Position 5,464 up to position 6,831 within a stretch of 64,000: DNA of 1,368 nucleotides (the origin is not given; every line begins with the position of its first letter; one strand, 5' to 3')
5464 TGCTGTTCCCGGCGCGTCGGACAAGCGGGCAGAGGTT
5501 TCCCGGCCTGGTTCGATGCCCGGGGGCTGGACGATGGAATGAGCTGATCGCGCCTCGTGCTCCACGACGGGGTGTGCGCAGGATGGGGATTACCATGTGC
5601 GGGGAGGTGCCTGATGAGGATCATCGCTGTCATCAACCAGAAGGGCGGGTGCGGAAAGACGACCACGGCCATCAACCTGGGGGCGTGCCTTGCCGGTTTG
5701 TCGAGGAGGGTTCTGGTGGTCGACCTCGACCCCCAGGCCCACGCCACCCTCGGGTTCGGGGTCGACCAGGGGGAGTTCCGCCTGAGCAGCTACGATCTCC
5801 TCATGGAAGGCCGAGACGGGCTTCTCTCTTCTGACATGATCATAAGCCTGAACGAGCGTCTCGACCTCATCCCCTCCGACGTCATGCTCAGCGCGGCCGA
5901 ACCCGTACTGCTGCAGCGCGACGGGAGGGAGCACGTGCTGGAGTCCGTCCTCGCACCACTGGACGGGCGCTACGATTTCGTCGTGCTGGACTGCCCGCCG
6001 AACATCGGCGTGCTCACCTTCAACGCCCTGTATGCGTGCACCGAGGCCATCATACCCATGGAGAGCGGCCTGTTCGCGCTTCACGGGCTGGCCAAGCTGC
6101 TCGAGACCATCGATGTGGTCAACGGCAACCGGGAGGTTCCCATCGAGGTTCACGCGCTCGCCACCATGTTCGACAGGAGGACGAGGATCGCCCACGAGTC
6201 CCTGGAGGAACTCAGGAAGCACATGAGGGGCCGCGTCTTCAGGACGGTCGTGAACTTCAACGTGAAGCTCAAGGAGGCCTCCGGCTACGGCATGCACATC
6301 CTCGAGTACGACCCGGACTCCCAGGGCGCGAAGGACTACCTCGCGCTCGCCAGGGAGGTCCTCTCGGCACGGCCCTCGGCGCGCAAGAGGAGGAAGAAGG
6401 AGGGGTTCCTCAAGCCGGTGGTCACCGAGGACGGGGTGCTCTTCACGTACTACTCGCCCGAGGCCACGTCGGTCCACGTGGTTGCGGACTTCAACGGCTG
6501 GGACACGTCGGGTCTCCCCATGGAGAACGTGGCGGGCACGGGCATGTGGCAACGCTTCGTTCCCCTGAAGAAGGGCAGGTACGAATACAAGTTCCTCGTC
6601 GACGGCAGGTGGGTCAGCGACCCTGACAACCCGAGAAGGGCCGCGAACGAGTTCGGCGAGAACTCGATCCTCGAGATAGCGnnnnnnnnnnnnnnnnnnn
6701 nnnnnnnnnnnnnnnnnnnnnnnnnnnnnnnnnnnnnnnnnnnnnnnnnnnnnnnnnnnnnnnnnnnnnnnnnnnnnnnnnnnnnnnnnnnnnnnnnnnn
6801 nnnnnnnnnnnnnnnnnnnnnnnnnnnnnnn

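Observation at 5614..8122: Three-gene coupled operon: ParA-type ATPase fused to a CBM48 glycogen-binding domain, a Walker-A-less ParA paralogue and an unknown 196-aa protein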

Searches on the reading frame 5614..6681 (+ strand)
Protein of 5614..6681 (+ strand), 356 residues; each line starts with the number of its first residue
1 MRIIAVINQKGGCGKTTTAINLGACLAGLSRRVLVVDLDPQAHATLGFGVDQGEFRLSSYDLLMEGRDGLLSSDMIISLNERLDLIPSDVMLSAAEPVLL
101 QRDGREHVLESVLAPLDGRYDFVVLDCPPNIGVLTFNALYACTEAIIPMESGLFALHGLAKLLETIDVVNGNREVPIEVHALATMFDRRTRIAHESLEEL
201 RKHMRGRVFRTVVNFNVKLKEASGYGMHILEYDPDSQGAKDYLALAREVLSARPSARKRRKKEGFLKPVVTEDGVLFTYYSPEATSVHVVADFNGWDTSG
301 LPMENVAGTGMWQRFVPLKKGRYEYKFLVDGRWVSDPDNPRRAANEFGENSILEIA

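Call 7: search_protein_families(library=pfam, proteins=[window:5614-6681:+], max_evalue=1)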
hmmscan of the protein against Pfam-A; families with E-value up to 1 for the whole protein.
window:5614-6681:+ (356 aa): 12 families
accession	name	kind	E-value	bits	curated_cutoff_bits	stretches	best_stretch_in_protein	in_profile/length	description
PF13614.12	AAA_31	-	1.2e-49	169.1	27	1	1-171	1-169/177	AAA domain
PF01656.29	CbiA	-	1.1e-18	67.8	25.4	1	4-228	1-124/125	CobQ/CobB/MinD/ParA nucleotide binding domain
PF06564.18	CBP_BcsQ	-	9.1e-13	48.7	21.3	1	1-247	1-231/234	Cellulose biosynthesis protein BcsQ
PF02922.24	CBM_48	-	1.2e-12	48.4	22.4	1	271-333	7-72/83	Carbohydrate-binding module 48 (Isoamylase N-terminal domain)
PF16561.11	AMPK1_CBM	-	7.4e-10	39.3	26.8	1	281-346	8-70/85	Glycogen recognition site of AMP-activated protein kinase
PF00142.24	Fer4_NifH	-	7.1e-09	36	25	2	7-45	5-43/271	4Fe-4S iron sulfur cluster binding proteins, NifH/frxC family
PF09140.17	MipZ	-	1.1e-08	35.2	20.7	1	3-157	2-137/262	ATPase MipZ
PF10609.15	ParA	-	4.4e-08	33.3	27.1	1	2-249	4-245/246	NUBPL iron-transfer P-loop NTPase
PF02374.21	ArsA_ATPase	-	4.8e-05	23.1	24.3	1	6-43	5-41/305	Anion-transporting ATPase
PF22019.2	GlgB_N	-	0.011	16.2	27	1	272-329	26-80/94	alpha-1,4-glucan branching enzyme GlgB, N-terminal domain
PF07015.17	VirC1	-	0.034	13.9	24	1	1-39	1-39/231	VirC1 protein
PF22058.2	X25_BaPul_like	-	0.038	14.5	27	1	304-335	28-58/87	Pullulanase X25 domain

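Call 8: search_protein_families(library=ncbifam, proteins=[window:5614-6681:+], max_evalue=1)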
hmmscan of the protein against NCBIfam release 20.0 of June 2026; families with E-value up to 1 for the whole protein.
window:5614-6681:+ (356 aa): 39 families (the best 25 are shown)
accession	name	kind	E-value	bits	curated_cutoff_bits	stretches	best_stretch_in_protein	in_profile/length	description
NF041546.1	ParA_partition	equivalog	5.7e-28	97.9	180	2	3-45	1-43/203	ParA family partition ATPase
TIGR03453.1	partition_RepA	equivalog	1.4e-24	86.6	348.45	1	2-165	105-280/387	plasmid partitioning protein RepA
TIGR01969.1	minD_arch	subfamily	2.2e-20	72.9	201.75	1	2-269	1-249/251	cell division ATPase MinD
TIGR03371.1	cellulose_yhjQ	equivalog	1.3e-19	70.7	157.85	1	1-249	1-241/246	cellulose biosynthesis protein BcsQ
NF041283.1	PrgP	equivalog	5.3e-16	58.8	400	1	2-232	3-241/297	ParA superfamily DNA segregation protein PrgP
NF010443.0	PRK13869.1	subfamily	9.8e-16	57.5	446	1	2-167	122-300/405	plasmid-partitioning protein RepA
NF003811.1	PRK05402.1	equivalog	1.6e-11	43.4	741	1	271-330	27-86/619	1,4-alpha-glucan branching protein GlgB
TIGR01968.1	minD_bact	equivalog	4.4e-11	42.6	212.9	2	2-39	2-39/261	septum site-determining protein MinD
TIGR01287.1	nifH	equivalog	1e-09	38.1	394.35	2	7-45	5-43/275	nitrogenase iron protein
NF008079.0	PRK10818.1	equivalog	3.8e-09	36.3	508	1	2-268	3-266/270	septum site-determining protein MinD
NF008967.0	PRK12313.1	equivalog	6.7e-09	34.6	577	1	272-331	37-95/633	1,4-alpha-glucan branching protein GlgB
NF009701.0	PRK13230.1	subfamily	1.3e-08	34.2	350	2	7-47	6-46/291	nitrogenase reductase-like protein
NF009221.0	PRK12568.1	equivalog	1.7e-08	33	1270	1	272-336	152-218/745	1,4-alpha-glucan branching enzyme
NF010259.0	PRK13705.1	equivalog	4.8e-08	32.4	725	1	3-158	108-273/388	plasmid-partitioning protein SopA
TIGR01515.1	branching_enzym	equivalog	8.3e-08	31.2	463.95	1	272-327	27-82/607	1,4-alpha-glucan branching enzyme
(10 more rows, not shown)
